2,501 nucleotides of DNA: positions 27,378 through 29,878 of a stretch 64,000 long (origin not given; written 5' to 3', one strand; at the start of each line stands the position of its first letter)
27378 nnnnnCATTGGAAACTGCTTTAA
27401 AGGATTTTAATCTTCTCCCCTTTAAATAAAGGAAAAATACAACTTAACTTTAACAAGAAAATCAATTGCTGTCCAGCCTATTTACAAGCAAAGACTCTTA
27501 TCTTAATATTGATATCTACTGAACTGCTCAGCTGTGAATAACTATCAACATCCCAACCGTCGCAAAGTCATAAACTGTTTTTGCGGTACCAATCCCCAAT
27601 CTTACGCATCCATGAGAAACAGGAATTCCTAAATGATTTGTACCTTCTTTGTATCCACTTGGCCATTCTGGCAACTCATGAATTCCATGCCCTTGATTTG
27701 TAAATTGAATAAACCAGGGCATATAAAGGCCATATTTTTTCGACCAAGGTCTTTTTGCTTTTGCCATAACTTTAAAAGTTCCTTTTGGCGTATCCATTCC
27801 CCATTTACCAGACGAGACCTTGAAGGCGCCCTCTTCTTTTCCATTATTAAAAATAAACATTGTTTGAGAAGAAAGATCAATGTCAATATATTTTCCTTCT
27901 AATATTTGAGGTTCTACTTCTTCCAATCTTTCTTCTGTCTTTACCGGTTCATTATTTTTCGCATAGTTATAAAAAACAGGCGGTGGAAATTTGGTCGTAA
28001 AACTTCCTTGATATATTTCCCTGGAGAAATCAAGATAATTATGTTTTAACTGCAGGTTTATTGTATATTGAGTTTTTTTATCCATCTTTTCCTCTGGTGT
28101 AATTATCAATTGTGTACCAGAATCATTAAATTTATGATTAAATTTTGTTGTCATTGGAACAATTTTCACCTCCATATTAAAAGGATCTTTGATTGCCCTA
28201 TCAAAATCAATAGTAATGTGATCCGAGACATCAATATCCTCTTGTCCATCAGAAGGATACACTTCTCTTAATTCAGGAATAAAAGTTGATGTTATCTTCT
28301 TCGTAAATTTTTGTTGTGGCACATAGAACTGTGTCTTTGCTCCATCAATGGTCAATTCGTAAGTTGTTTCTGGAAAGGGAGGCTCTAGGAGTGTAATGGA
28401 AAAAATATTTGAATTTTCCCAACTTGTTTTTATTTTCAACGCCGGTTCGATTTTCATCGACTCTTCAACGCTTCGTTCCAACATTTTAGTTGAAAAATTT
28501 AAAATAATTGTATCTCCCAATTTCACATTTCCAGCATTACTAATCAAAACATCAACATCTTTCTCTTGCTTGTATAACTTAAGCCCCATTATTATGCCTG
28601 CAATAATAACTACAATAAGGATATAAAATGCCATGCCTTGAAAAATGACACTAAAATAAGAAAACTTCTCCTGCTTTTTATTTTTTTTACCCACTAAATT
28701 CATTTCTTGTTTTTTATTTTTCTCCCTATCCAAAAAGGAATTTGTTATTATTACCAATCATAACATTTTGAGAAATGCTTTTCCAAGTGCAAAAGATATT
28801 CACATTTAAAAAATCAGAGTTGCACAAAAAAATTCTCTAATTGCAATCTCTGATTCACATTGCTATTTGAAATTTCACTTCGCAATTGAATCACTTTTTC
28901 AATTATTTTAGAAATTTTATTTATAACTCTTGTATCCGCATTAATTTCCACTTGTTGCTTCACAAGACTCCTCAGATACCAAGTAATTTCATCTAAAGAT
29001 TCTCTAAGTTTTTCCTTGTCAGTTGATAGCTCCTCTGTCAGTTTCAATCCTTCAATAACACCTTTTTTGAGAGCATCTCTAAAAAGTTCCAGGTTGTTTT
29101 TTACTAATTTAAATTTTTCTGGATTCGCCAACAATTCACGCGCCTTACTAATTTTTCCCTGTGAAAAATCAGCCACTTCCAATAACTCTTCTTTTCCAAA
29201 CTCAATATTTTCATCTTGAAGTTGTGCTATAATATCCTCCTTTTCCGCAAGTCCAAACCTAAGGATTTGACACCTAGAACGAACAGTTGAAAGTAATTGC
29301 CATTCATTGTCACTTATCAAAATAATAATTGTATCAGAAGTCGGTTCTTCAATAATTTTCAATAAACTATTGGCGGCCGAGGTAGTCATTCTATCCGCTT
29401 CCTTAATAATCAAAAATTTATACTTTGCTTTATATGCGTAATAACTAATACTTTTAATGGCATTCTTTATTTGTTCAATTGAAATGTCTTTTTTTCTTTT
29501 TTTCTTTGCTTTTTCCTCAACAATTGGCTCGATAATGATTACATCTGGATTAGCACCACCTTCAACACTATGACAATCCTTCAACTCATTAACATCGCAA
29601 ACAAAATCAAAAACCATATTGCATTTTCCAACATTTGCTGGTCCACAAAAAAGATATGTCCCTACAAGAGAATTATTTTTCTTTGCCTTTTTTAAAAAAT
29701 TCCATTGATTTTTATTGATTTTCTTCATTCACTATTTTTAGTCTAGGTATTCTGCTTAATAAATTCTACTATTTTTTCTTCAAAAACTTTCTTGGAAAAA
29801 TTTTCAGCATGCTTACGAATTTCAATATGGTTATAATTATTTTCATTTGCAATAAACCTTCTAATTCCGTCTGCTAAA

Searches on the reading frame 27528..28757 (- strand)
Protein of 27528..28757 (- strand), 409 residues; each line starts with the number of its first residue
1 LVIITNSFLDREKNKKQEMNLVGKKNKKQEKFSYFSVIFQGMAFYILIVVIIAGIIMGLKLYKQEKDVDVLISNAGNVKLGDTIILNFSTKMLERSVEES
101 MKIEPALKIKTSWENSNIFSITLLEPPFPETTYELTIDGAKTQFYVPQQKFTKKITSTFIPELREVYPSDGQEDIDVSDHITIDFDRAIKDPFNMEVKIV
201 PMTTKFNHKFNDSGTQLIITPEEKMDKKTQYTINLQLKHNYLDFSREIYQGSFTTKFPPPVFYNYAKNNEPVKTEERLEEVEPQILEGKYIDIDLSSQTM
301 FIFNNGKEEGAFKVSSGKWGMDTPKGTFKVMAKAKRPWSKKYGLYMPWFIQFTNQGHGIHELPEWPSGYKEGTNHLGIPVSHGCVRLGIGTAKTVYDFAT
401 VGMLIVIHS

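Call 26: search_protein_families(library=pfam, proteins=[window:27528-28757:-], max_evalue=0.001)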
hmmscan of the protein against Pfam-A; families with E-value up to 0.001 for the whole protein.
window:27528-28757:- (409 aa): 2 families
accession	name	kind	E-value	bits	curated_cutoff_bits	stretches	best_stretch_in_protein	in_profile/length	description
PF03734.19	YkuD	-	1.8e-20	74.4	23.4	1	289-407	2-146/146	L,D-transpeptidase catalytic domain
PF13205.12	Big_5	-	8.5e-14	52.6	23.6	1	161-255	5-105/105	Bacterial Ig-like domain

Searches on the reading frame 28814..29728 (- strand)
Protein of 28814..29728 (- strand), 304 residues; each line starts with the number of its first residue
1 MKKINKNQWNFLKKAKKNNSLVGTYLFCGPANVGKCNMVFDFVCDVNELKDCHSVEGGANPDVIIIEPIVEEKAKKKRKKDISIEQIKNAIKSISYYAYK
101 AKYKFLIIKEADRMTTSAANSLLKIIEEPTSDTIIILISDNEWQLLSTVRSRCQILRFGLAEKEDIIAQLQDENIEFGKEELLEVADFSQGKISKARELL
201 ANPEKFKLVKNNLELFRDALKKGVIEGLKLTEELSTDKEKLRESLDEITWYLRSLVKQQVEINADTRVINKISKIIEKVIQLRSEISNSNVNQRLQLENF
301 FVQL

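Call 26: search_protein_families(library=pfam, proteins=[window:28814-29728:-], max_evalue=0.001)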
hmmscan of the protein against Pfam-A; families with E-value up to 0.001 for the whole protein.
window:28814-29728:- (304 aa): 2 families
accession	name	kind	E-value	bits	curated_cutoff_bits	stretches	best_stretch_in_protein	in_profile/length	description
PF13177.12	DNA_pol3_delta2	-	3.8e-36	124.9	27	1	5-158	2-157/161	DNA polymerase III, delta subunit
PF00004.35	AAA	-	8.4e-05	23.5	21.2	1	26-155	2-125/131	ATPase family associated with various cellular activities (AAA)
